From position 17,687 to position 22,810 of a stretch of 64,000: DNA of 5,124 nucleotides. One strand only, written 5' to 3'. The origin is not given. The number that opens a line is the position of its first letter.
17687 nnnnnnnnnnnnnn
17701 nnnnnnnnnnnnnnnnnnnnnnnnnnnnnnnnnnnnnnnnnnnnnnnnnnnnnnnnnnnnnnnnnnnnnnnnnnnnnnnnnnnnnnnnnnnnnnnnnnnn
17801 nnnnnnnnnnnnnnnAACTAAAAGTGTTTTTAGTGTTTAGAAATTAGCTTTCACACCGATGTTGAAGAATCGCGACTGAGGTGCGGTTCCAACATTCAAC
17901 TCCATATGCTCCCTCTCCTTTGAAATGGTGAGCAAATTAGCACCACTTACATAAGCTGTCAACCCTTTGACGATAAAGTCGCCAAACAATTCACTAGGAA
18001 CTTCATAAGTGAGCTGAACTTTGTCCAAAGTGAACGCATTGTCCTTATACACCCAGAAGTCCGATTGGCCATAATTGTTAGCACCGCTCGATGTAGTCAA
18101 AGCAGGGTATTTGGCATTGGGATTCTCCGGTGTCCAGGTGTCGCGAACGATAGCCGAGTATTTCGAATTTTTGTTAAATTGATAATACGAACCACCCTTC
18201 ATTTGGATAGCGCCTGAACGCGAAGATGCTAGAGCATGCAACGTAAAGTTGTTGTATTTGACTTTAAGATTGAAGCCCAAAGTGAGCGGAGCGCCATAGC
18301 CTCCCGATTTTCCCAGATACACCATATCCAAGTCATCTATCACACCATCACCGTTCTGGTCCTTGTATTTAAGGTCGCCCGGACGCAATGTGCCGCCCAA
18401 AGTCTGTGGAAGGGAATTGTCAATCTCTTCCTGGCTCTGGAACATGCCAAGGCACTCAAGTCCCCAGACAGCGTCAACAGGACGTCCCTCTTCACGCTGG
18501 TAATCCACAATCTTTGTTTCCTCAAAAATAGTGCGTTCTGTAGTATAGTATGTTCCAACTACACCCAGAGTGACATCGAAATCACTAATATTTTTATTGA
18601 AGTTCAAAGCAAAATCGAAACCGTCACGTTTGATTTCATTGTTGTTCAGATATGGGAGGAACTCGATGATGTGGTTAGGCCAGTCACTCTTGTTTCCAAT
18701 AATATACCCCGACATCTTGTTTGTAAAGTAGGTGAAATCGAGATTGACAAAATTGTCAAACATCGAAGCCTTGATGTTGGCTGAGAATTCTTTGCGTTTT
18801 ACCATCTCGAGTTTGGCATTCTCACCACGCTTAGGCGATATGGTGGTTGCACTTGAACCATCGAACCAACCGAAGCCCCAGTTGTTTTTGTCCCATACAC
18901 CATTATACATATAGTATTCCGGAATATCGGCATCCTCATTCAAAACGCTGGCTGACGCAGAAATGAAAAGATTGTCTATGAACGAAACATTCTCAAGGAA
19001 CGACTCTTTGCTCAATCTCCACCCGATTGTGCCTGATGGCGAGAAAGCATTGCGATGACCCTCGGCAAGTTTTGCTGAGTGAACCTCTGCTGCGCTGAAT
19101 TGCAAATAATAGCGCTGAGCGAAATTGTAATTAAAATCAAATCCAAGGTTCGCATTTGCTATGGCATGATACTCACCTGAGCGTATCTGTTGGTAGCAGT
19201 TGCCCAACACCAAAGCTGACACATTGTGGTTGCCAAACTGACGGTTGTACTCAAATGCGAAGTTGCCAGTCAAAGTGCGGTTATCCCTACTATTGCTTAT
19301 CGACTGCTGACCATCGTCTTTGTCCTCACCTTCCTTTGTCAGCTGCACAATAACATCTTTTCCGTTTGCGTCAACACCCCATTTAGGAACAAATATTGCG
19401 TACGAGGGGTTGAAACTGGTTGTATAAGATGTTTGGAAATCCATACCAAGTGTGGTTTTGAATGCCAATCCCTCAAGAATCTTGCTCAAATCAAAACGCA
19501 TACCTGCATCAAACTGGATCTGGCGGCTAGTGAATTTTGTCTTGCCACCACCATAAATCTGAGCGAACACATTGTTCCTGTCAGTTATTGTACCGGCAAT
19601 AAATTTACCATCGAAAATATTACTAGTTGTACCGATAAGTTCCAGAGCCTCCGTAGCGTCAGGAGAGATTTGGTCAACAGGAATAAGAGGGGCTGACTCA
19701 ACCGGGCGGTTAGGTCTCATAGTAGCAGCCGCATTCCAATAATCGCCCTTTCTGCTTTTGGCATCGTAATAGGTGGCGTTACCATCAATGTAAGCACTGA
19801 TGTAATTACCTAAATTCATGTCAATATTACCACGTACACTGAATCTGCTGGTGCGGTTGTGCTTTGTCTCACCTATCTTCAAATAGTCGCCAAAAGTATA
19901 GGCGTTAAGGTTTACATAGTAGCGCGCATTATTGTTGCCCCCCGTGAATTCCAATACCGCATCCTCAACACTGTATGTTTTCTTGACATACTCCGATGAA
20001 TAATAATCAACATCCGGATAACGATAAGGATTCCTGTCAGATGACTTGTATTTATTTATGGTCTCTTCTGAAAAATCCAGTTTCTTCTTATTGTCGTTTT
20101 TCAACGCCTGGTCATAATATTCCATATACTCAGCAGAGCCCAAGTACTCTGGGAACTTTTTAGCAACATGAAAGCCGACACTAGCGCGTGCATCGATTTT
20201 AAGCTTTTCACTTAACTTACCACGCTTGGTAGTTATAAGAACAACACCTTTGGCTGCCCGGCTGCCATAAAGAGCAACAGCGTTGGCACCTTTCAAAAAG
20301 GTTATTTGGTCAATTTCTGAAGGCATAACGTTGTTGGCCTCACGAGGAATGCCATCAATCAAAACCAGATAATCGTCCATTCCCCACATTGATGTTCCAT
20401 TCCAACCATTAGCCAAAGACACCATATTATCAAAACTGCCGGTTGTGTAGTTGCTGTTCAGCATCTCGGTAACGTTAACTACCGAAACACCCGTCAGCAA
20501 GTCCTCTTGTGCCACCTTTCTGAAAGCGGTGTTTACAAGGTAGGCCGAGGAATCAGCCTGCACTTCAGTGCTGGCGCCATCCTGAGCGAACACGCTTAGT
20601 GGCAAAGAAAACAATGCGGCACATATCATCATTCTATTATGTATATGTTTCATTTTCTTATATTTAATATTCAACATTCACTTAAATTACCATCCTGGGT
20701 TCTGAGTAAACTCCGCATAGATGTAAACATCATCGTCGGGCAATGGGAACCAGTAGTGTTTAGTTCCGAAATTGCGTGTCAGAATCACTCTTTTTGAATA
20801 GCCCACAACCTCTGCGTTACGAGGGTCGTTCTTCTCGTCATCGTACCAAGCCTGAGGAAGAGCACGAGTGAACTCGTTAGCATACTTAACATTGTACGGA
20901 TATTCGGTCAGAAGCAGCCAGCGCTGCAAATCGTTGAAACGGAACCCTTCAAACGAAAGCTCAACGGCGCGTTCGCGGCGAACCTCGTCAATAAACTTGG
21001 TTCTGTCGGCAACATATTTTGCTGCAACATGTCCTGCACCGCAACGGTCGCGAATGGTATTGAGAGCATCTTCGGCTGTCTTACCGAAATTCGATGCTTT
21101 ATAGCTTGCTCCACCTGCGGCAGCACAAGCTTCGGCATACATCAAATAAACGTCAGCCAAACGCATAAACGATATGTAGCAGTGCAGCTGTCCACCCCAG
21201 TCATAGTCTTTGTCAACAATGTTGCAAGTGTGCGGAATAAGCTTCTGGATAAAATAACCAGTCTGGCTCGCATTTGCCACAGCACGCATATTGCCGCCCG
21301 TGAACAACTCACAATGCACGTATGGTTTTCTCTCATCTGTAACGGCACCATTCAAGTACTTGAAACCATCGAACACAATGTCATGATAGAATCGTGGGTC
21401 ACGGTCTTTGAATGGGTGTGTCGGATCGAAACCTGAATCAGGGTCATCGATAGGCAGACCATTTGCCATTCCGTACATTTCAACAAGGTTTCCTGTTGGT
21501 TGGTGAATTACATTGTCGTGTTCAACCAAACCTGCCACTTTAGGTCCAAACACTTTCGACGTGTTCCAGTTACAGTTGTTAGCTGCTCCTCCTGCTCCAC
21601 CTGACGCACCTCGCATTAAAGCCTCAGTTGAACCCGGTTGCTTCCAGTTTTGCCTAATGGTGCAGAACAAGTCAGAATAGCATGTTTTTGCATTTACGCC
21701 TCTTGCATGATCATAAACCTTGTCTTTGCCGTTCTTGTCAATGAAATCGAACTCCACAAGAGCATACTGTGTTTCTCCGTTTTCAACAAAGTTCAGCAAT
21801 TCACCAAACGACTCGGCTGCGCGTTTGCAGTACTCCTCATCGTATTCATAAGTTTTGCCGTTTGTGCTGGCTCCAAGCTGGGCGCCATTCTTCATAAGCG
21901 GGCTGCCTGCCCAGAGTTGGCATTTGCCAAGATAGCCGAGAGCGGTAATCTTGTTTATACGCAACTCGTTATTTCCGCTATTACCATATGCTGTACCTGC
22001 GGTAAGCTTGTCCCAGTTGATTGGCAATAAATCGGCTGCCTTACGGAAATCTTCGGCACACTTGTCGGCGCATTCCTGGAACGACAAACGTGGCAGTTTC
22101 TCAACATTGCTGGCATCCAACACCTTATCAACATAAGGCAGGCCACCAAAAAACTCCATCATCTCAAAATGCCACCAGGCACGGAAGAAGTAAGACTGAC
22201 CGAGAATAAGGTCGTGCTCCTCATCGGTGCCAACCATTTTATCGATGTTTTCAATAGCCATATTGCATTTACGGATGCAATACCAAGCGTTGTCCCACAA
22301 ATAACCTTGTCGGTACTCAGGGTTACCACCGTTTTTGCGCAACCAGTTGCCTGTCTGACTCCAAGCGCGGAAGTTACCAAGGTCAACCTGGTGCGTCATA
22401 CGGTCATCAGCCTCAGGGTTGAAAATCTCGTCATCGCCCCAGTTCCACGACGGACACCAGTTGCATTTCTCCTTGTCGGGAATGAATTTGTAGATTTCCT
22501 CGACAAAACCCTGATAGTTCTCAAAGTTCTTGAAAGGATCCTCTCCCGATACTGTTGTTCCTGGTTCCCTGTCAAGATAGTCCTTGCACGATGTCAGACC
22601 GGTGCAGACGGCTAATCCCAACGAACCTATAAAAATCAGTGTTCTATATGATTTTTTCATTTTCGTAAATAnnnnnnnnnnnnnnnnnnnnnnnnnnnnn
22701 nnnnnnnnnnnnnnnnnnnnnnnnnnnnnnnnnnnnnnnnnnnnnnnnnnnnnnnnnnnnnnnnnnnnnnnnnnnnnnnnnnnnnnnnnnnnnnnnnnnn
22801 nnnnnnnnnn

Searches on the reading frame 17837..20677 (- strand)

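Call 81: search_protein_families(library=pfam, proteins=[window:17837-20677:-], max_evalue=0.00001)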
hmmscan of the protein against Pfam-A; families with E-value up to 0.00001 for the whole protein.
window:17837-20677:- (946 aa): 1 family
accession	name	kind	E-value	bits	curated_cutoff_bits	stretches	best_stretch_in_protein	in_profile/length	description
PF07715.20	Plug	-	1e-07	32.8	23.9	1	65-145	21-107/107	TonB-dependent Receptor Plug Domain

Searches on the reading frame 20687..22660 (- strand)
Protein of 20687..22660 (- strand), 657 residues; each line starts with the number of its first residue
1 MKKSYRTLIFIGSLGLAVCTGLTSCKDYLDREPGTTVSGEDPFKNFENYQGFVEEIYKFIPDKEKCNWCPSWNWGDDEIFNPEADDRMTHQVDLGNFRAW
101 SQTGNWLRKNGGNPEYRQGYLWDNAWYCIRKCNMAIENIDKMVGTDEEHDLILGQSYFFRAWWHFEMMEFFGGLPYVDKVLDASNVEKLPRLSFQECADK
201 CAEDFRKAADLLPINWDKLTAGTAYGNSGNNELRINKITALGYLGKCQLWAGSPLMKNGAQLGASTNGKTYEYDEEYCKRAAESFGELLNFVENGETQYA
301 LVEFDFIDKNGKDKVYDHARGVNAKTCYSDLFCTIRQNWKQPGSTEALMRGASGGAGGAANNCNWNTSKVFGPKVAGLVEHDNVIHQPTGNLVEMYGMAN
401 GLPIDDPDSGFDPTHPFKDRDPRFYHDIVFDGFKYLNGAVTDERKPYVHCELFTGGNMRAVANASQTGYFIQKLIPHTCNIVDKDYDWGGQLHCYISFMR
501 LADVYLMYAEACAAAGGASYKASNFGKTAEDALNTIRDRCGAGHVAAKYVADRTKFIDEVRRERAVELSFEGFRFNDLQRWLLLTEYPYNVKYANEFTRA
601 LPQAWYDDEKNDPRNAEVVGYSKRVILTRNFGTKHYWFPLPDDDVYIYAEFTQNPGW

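Call 81: search_protein_families(library=pfam, proteins=[window:20687-22660:-], max_evalue=0.00001)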
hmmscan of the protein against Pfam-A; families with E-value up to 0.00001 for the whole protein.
window:20687-22660:- (657 aa): 2 families
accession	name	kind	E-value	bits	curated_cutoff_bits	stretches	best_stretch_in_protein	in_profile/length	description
PF07980.17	SusD_RagB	-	1.1e-44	153.8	23.1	1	385-657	42-297/297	SusD family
PF14322.12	SusD-like_3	-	8.2e-19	69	27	1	96-218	51-171/191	Starch-binding associating with outer membrane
